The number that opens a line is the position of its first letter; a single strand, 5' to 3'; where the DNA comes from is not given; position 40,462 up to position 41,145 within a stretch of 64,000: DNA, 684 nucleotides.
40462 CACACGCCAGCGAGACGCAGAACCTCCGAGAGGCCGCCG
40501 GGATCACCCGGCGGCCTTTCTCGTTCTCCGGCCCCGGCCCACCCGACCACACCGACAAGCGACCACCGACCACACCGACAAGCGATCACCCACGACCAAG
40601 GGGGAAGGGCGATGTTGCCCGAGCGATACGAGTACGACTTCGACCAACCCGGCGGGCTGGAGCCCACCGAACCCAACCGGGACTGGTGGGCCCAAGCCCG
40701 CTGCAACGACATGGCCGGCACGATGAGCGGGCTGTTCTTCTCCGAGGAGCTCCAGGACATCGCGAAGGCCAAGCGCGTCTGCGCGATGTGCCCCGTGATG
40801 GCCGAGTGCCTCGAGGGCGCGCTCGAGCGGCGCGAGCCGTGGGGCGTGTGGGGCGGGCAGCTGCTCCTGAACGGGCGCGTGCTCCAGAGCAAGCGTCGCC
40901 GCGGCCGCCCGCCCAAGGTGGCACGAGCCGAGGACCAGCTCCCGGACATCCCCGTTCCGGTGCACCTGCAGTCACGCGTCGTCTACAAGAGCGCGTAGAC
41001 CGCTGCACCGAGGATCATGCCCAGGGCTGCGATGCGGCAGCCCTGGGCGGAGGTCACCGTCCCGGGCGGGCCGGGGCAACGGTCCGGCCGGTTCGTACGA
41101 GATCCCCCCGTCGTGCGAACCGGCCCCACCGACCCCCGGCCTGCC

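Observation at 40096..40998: WhiB7-like regulator behind an attenuator-like leader: AT-rich tract + TTGACG, Ala-rich 85-codon ORF, perfect intrinsic terminator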

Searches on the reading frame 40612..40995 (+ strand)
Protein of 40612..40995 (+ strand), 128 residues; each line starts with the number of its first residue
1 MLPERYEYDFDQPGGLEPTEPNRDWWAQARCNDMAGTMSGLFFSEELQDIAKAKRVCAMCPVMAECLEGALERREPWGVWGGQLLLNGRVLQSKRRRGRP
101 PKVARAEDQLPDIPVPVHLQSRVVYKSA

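Call 10: search_protein_families(library=ncbifam, proteins=[window:40612-40995:+], max_evalue=0.01)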
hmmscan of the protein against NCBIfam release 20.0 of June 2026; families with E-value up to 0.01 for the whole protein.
window:40612-40995:+ (128 aa): 0 families

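Call 11: search_protein_families(library=pfam, proteins=[window:40612-40995:+], max_evalue=0.01)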
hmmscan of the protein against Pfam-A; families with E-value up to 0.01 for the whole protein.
window:40612-40995:+ (128 aa): 1 family
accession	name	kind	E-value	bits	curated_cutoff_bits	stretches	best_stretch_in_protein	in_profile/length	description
PF02467.21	Whib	-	1.3e-16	61.3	23.6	1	25-83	1-57/65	Transcription factor WhiB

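Call 12: search_solved_structures(query=window:40612-40995:+, max_evalue=0.01, show_alignments=3)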
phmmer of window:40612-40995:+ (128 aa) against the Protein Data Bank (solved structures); distinct sequences matched with E-value up to 0.01: 9.
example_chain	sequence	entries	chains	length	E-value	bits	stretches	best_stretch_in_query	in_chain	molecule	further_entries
7kif_Z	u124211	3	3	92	8.7e-16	61.6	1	41-104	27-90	Probable transcriptional regulator WhiB7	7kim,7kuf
7kug_A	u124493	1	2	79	4.4e-11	46.4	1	41-91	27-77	Probable transcriptional regulator WhiB7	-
8dy7_H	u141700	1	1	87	1.8e-08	37.9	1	20-90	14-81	Transcriptional regulator WhiB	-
8dy9_H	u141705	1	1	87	2.8e-08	37.3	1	20-84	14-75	Transcriptional regulator WhiB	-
5oay_A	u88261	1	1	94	9.7e-08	35.5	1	24-97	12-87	Transcriptional regulator WhiB1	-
8cyf_A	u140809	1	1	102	1.3e-07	35.1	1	21-101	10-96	Redox- and pH-responsive transcriptional regulator WhiB3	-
6ono_A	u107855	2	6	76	3.2e-07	33.9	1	24-92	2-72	Transcription regulator WhiB1 | Transcriptional regulator WhiB1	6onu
8cwr_A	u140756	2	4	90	5.7e-07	33.1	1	21-83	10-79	Redox- and pH-responsive transcriptional regulator WhiB3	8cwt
7f7n_A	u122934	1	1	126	1.1e-05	28.9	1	48-91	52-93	Transcriptional regulator WhiB4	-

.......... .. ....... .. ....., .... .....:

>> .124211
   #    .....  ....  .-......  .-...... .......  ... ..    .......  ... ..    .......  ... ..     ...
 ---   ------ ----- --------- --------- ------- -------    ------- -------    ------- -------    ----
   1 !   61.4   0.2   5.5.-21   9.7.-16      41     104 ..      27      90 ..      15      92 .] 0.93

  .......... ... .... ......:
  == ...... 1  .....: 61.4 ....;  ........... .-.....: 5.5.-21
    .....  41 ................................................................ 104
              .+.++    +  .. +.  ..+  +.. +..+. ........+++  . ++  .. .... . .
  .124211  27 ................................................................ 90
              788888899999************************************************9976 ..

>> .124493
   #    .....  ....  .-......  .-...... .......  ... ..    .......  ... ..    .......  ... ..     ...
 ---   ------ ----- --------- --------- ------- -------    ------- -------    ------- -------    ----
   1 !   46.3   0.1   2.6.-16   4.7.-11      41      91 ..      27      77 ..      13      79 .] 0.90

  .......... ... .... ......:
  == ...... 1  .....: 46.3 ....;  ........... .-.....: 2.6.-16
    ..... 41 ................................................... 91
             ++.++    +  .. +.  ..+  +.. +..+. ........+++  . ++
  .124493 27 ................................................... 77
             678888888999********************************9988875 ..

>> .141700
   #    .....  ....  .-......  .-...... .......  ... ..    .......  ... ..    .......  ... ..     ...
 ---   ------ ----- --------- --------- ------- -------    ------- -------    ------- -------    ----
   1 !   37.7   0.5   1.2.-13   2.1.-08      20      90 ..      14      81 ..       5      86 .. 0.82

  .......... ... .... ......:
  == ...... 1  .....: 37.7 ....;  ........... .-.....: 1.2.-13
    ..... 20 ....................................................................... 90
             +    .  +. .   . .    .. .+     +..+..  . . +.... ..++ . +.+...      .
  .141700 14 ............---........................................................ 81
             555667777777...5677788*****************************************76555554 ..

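Call 13: find_related_loci(query=window:40612-40995:+, collection=genome_contigs, flank=3000)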
Query window:40612-40995:+ (128 aa) in genome_contigs; peptide patterns used: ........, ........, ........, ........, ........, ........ (x = any residue, [..] = any of these).
600 stretches matched a pattern (row limit reached: there are more); 594 encode a relative of the query (tblastn E <= 1e-3); the best 80 are kept; 80 distinct loci.
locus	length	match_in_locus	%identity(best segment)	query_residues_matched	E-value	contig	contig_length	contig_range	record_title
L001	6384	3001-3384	91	1-128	9e-79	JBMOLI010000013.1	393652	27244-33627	MAG: Actinomycetota bacterium isolate Betzabe_MAG020 MAG020_13, whole genome shotgun sequence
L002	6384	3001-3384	77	1-128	1e-62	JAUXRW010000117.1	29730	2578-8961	MAG: Acidimicrobiales bacterium isolate C12_metabat.bin.16 C12_k141_432930, whole genome shotgun sequence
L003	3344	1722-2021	83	24-123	4e-56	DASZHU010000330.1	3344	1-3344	MAG TPA_asm: Acidimicrobiales bacterium isolate SMAG_U6584 k141_4955546, whole genome shotgun sequence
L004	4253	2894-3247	69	1-120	3e-53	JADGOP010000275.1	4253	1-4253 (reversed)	MAG: Actinomycetota bacterium isolate Chersky.40_32 contig-100_10715, whole genome shotgun sequence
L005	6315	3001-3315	73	24-128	2e-52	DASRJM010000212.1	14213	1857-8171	MAG TPA_asm: Acidimicrobiales bacterium isolate SMAG_U10136 k141_1902698, whole genome shotgun sequence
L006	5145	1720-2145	57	1-128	2e-49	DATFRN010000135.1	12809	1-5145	MAG TPA_asm: Acidimicrobiales bacterium isolate SMAG_U9359 k141_5362144, whole genome shotgun sequence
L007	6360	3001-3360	65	2-119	2e-48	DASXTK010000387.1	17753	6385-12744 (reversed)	MAG TPA_asm: Acidimicrobiales bacterium isolate SMAG_U4690 k141_1107547, whole genome shotgun sequence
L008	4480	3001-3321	69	22-128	1e-48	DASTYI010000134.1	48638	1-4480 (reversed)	MAG TPA_asm: Iamia sp. isolate SMAG_U2437 k141_642475, whole genome shotgun sequence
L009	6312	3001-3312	67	25-128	4e-48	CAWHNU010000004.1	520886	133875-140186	MAG: uncultured Acidimicrobiales bacterium isolate MFD04850.bin.2.134 genome assembly, contig: contig_18193, whole genom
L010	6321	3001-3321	67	22-128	5e-48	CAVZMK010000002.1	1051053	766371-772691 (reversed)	MAG: uncultured Microthrixaceae bacterium isolate MFD02134.bin.2.228 genome assembly, contig: contig_17631, whole genome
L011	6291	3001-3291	72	27-123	2e-47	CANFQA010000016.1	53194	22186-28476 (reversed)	MAG: Microthrixaceae bacterium isolate Jr-14may18-219 genome assembly, contig: Jr-14may18-C994, whole genome shotgun seq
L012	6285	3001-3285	71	27-121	1e-47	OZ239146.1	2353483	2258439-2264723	Acidimicrobiia bacterium isolate KE-4 genome assembly, chromosome: KE-4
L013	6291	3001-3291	72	25-121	8e-47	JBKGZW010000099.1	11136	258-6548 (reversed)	MAG: Acidimicrobiales bacterium isolate C5M10_5 NODE_2649_length_11136_cov_10.426496, whole genome shotgun sequence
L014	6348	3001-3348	61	2-119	3e-45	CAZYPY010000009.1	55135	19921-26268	MAG TPA_asm: uncultured Microthrixaceae bacterium isolate binchicken_co27_450 genome assembly, contig: NODE_992_length_5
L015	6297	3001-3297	68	25-123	6e-43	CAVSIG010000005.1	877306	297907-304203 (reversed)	MAG: uncultured Microthrixaceae bacterium isolate MFD02360.bin.2.266 genome assembly, contig: contig_5778, whole genome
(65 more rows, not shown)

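Call 36: find_homologous_proteins(query=window:40612-40995:+, max_evalue=0.00001)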
Query window:40612-40995:+ (128 aa): 3245 proteins with E <= 0.00001 among 3258 candidates; the best 120 are listed.
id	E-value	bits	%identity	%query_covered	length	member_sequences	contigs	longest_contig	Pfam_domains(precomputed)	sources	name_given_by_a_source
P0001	1.1e-74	267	88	100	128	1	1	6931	PF02467.22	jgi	jgi:WhiB family redox-sensing transcriptional regulator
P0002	1.2e-74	267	89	100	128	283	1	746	PF02467.22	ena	-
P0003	3.3e-73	262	89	100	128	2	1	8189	PF02467.22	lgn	-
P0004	3.8e-73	262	88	100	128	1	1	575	PF02467.22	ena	-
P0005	4.3e-73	262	88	100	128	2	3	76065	PF02467.22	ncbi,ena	-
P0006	3.8e-72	259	86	100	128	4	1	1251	PF02467.22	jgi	jgi:WhiB family redox-sensing transcriptional regulator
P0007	1.4e-71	257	86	100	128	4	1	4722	PF02467.22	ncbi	-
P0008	1.8e-71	257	87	100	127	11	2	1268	PF02467.22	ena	-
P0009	4.8e-71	255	86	100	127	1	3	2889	PF02467.22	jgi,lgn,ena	jgi:WhiB family redox-sensing transcriptional regulator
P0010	1.0e-70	254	86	100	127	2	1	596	PF02467.22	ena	-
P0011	1.8e-70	253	85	98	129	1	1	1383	PF02467.22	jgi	jgi:WhiB family redox-sensing transcriptional regulator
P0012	2.4e-70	253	84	100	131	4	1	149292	PF02467.22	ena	-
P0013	2.9e-70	253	85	100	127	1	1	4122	PF02467.22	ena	-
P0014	1.3e-69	251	83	100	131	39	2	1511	PF02467.22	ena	-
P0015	1.4e-69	250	85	100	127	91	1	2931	PF02467.22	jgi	jgi:WhiB family transcriptional regulator, redox-sensing transcriptional regulator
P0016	1.6e-69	250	82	100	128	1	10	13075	PF02467.22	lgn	-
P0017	2.7e-69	249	81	100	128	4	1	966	PF02467.22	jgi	jgi:hypothetical protein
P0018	3.1e-69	249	85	100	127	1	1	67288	PF02467.22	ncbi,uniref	ncbi:WhiB family transcriptional regulator [Nitrosomonas communis]|uniref:WhiB family transcriptiona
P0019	3.8e-69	249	83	100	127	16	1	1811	PF02467.22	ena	-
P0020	4.1e-69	249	81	100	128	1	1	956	PF02467.22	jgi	jgi:WhiB family transcriptional regulator, redox-sensing transcriptional regulator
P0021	5.7e-69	248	83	100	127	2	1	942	PF02467.22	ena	-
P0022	1.1e-68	247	83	100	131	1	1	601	PF02467.22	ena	-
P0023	1.3e-68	247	82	100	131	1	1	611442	PF02467.22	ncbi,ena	-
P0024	1.9e-68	247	81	100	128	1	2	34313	PF02467.22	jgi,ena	jgi:WhiB family redox-sensing transcriptional regulator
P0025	2.1e-68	247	84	100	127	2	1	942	PF02467.22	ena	-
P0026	2.5e-68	246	83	100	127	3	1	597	PF02467.22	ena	-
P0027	4.3e-68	246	83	100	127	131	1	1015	PF02467.22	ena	-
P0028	8.1e-68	245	82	100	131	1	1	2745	PF02467.22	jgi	jgi:WhiB family redox-sensing transcriptional regulator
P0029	8.3e-68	245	82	100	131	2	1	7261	PF02467.22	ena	-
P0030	1.1e-67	244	82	100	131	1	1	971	PF02467.22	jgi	jgi:WhiB family transcriptional regulator, redox-sensing transcriptional regulator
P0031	4.3e-67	242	83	100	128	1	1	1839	PF02467.22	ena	-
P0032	5.2e-67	242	82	100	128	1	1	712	PF02467.22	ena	-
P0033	1.3e-66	241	82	98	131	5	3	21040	PF02467.22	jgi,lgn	-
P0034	3.0e-65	236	80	100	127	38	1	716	PF02467.22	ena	-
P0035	8.1e-65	235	79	100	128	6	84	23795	PF02467.22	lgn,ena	-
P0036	8.7e-65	235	78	100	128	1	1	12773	PF02467.22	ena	-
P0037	1.8e-64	234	78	100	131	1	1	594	PF02467.22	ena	-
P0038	2.7e-64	233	80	100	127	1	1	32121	PF02467.22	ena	-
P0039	5.5e-63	229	79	100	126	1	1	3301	PF02467.22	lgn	-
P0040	8.6e-63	228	77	100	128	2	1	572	PF02467.22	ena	-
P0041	5.1e-62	226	77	100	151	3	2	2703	PF02467.22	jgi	jgi:WhiB family redox-sensing transcriptional regulator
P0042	2.5e-61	224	80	100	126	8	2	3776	PF02467.22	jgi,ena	jgi:WhiB family redox-sensing transcriptional regulator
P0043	2.6e-61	224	79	96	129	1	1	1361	PF02467.22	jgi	-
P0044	9.5e-60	219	81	92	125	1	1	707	PF02467.22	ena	-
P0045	1.3e-59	218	76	100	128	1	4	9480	PF02467.22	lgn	-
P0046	4.5e-59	216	73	100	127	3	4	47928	PF02467.22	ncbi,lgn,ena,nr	ncbi:MAG: WhiB family transcriptional regulator [Acidimicrobiia bacterium]|nr:WhiB family transcript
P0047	9.6e-59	215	73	100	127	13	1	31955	PF02467.22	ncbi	-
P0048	7.1e-58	213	73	100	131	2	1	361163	PF02467.22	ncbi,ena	-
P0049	8.0e-58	212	73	100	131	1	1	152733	PF02467.22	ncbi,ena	-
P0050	2.4e-56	208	70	100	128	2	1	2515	PF02467.22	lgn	-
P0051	2.1e-55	204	87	71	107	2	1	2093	PF02467.22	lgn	-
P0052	2.4e-55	204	73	100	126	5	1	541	PF02467.22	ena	-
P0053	4.5e-55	203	72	100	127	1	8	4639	PF02467.22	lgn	-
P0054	1.4e-54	202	78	91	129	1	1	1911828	PF02467.22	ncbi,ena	-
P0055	1.6e-54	202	77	88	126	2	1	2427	PF02467.22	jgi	jgi:WhiB family redox-sensing transcriptional regulator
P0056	1.7e-54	202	74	92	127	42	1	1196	PF02467.22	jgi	jgi:WhiB family redox-sensing transcriptional regulator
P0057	1.9e-54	201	84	78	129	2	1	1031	PF02467.22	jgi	jgi:WhiB family transcriptional regulator, redox-sensing transcriptional regulator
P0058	2.3e-54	201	76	90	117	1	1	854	PF02467.22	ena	-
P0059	3.8e-54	200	84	78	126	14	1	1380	PF02467.22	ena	-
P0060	5.4e-54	200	83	78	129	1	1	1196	PF02467.22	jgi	-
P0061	5.7e-54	200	83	78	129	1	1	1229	PF02467.22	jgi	-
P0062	7.7e-54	199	79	85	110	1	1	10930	PF02467.22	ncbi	-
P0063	1.6e-53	198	83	78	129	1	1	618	PF02467.22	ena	-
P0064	1.6e-53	198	72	94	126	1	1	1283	PF02467.22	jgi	jgi:WhiB family redox-sensing transcriptional regulator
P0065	1.8e-53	198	78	84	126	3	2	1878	PF02467.22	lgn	-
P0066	1.9e-53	198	78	82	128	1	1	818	PF02467.22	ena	-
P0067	1.9e-53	198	84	77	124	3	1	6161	PF02467.22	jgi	-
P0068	2.0e-53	198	71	96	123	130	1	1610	PF02467.22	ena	-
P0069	2.1e-53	198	80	80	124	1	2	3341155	PF02467.22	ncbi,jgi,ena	jgi:WhiB family transcriptional regulator, redox-sensing transcriptional regulator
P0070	2.2e-53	198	83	78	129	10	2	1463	PF02467.22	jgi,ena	-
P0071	2.3e-53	198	81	80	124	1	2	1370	PF02467.22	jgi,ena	jgi:WhiB family transcriptional regulator, redox-sensing transcriptional regulator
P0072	2.3e-53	198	77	88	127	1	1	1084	PF02467.22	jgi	jgi:WhiB family redox-sensing transcriptional regulator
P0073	2.3e-53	198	81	80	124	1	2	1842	PF02467.22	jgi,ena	jgi:WhiB family transcriptional regulator, redox-sensing transcriptional regulator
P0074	2.9e-53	198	71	95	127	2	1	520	PF02467.22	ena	-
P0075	4.1e-53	197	80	80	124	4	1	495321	PF02467.22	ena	-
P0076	4.7e-53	197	80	87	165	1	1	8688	PF02467.22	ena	-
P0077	4.8e-53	197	80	80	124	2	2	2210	PF02467.22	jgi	jgi:WhiB family redox-sensing transcriptional regulator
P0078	5.1e-53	197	74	90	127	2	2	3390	PF02467.22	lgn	-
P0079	5.7e-53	197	80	80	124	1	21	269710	PF02467.22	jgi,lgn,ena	jgi:WhiB family redox-sensing transcriptional regulator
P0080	6.1e-53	197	80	80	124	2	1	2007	PF02467.22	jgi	-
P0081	6.8e-53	196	81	80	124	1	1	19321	PF02467.22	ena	-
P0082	7.1e-53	196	75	86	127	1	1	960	PF02467.22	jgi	-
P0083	8.0e-53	196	83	78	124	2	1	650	PF02467.22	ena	-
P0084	9.0e-53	196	83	77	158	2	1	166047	PF02467.22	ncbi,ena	-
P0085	9.1e-53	196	83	77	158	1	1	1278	PF02467.22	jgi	jgi:WhiB family transcriptional regulator, redox-sensing transcriptional regulator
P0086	1.0e-52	196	80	80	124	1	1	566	PF02467.22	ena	-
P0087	1.4e-52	195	83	77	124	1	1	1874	PF02467.22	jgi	jgi:WhiB family redox-sensing transcriptional regulator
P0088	1.5e-52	195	80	80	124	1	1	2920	PF02467.22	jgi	jgi:WhiB family redox-sensing transcriptional regulator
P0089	1.6e-52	195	69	95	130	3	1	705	PF02467.22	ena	-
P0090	1.6e-52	195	69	95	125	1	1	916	PF02467.22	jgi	jgi:WhiB family redox-sensing transcriptional regulator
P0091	1.6e-52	195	74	88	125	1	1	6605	PF02467.22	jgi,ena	jgi:WhiB family redox-sensing transcriptional regulator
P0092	1.6e-52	195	83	77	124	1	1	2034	PF02467.22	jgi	jgi:WhiB family redox-sensing transcriptional regulator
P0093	1.6e-52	195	73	88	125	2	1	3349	PF02467.22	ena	-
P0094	1.7e-52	195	72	95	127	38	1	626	PF02467.22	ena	-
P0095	1.9e-52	195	82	77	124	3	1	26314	PF02467.22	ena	-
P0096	2.4e-52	195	78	82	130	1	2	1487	PF02467.22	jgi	jgi:WhiB family redox-sensing transcriptional regulator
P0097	3.1e-52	194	77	82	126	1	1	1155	PF02467.22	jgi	jgi:WhiB family transcriptional regulator, redox-sensing transcriptional regulator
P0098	3.4e-52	194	71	90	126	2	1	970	PF02467.22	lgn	-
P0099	3.6e-52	194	74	87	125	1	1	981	PF02467.22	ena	-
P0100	3.6e-52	194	72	92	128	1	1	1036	PF02467.22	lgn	-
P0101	3.6e-52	194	79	80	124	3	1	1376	PF02467.22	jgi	jgi:WhiB family redox-sensing transcriptional regulator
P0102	5.5e-52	193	72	90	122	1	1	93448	PF02467.22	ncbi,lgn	ncbi:MAG: WhiB family transcriptional regulator [Acidimicrobiales bacterium]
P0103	5.5e-52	193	81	77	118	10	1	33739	PF02467.22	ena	-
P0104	6.2e-52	193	83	77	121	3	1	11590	PF02467.22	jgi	-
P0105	6.2e-52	193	77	82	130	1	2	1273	PF02467.22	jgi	jgi:WhiB family redox-sensing transcriptional regulator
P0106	6.9e-52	193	77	82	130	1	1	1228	PF02467.22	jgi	jgi:WhiB family redox-sensing transcriptional regulator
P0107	7.6e-52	193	72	88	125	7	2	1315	PF02467.22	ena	-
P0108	7.7e-52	193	73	93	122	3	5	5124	PF02467.22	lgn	-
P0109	8.8e-52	193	66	100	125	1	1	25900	PF02467.22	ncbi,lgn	ncbi:MAG: WhiB family transcriptional regulator [Acidimicrobiia bacterium]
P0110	9.4e-52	193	83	74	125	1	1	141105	PF02467.22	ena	-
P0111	1.0e-51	193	70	94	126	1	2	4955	PF02467.22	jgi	jgi:WhiB family redox-sensing transcriptional regulator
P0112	1.0e-51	193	78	77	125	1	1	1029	PF02467.22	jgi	jgi:WhiB family redox-sensing transcriptional regulator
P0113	1.0e-51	193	68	100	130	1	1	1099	PF02467.22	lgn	-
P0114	1.1e-51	192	82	77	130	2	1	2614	PF02467.22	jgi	-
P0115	1.1e-51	192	72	88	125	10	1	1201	PF02467.22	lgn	-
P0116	1.2e-51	192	72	88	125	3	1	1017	PF02467.22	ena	-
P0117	1.4e-51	192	73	84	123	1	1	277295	PF02467.22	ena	-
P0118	1.4e-51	192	71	88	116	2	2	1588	PF02467.22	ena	-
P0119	1.9e-51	192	69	95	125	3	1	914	PF02467.22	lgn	-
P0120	2.4e-51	191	76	81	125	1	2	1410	PF02467.22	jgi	jgi:hypothetical protein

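Call 74: find_encoding_contigs(protein=P0005, flank=900, max_places=1)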
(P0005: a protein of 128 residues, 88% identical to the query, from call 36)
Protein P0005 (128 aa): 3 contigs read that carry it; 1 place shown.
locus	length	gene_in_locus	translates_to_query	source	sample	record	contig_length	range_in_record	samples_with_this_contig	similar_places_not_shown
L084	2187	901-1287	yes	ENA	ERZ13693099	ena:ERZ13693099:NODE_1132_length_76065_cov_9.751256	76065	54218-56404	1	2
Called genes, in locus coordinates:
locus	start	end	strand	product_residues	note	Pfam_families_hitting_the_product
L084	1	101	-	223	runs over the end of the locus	PF01643:Acyl-ACP_TE, PF20791:Acyl-ACP_TE_C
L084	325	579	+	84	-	-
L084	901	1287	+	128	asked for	PF02467:Whib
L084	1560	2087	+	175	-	PF00578:AhpC-TSA, PF08534:Redoxin, PF00085:Thioredoxin (faint), PF13098:Thioredoxin_2, PF13905:Thioredoxin_8 (weak)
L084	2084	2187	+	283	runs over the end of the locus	PF02683:DsbD_TM, PF11139:SfLAP (weak)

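Call 75: find_encoding_contigs(protein=P0012, flank=900, max_places=1)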
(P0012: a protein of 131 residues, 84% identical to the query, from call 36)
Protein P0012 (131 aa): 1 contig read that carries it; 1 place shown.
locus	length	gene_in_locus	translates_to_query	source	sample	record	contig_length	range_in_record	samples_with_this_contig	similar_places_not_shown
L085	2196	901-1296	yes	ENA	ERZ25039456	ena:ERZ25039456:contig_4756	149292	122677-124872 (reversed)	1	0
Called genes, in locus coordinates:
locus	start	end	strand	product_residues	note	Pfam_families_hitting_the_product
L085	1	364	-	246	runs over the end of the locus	-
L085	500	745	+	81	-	-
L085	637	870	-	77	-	-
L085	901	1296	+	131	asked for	PF02467:Whib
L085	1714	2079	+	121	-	PF00578:AhpC-TSA, PF08534:Redoxin (weak)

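Call 76: find_encoding_contigs(protein=P0023, flank=900, max_places=1)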
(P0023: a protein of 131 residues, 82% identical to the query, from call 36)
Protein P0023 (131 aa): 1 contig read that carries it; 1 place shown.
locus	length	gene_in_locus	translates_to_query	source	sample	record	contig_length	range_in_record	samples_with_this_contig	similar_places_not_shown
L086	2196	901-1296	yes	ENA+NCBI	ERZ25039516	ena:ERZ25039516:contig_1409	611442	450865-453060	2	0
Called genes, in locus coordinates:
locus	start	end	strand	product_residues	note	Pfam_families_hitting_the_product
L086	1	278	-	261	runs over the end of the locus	PF01643:Acyl-ACP_TE, PF20791:Acyl-ACP_TE_C (weak)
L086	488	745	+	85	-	-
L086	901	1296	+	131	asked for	PF02467:Whib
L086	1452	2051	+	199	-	PF00578:AhpC-TSA, PF08534:Redoxin, PF13098:Thioredoxin_2, PF13905:Thioredoxin_8 (weak)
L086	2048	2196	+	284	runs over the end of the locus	PF02683:DsbD_TM (weak)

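Call 77: find_encoding_contigs(protein=P0038, flank=900, max_places=1)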
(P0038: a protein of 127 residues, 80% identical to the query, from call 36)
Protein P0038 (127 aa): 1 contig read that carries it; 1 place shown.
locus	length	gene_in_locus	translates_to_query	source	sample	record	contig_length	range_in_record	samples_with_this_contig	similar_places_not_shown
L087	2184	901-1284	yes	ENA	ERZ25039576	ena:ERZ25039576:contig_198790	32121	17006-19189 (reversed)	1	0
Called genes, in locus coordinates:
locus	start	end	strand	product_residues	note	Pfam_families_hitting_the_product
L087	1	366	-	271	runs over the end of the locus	PF20791:Acyl-ACP_TE_C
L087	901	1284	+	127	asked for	PF02467:Whib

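Call 78: find_encoding_contigs(protein=P0046, flank=900, max_places=1)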
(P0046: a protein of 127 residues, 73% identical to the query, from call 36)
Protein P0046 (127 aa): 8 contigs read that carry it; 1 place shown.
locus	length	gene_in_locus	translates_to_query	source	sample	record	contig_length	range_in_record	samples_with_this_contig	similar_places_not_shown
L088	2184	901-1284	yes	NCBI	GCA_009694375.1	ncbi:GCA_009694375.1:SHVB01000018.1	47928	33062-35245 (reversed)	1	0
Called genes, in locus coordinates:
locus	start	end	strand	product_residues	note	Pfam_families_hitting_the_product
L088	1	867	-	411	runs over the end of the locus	PF01643:Acyl-ACP_TE, PF20791:Acyl-ACP_TE_C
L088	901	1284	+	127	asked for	PF02467:Whib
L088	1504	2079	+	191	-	PF00578:AhpC-TSA, PF08534:Redoxin, PF00085:Thioredoxin (faint), PF13098:Thioredoxin_2 (weak), PF13905:Thioredoxin_8 (weak)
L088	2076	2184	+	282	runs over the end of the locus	PF02683:DsbD_TM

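Call 79: find_encoding_contigs(protein=P0048, flank=900, max_places=1)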
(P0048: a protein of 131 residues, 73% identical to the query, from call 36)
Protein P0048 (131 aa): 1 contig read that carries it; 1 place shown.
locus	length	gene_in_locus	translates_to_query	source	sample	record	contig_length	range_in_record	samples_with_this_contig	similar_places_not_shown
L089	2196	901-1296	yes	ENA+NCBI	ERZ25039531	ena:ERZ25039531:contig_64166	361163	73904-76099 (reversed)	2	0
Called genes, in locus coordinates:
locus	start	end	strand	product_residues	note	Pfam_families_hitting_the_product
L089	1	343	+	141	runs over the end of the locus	-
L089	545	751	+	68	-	-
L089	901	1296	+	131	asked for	PF02467:Whib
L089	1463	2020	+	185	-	PF08534:Redoxin, PF00578:AhpC-TSA, PF00085:Thioredoxin (weak), PF13098:Thioredoxin_2 (faint)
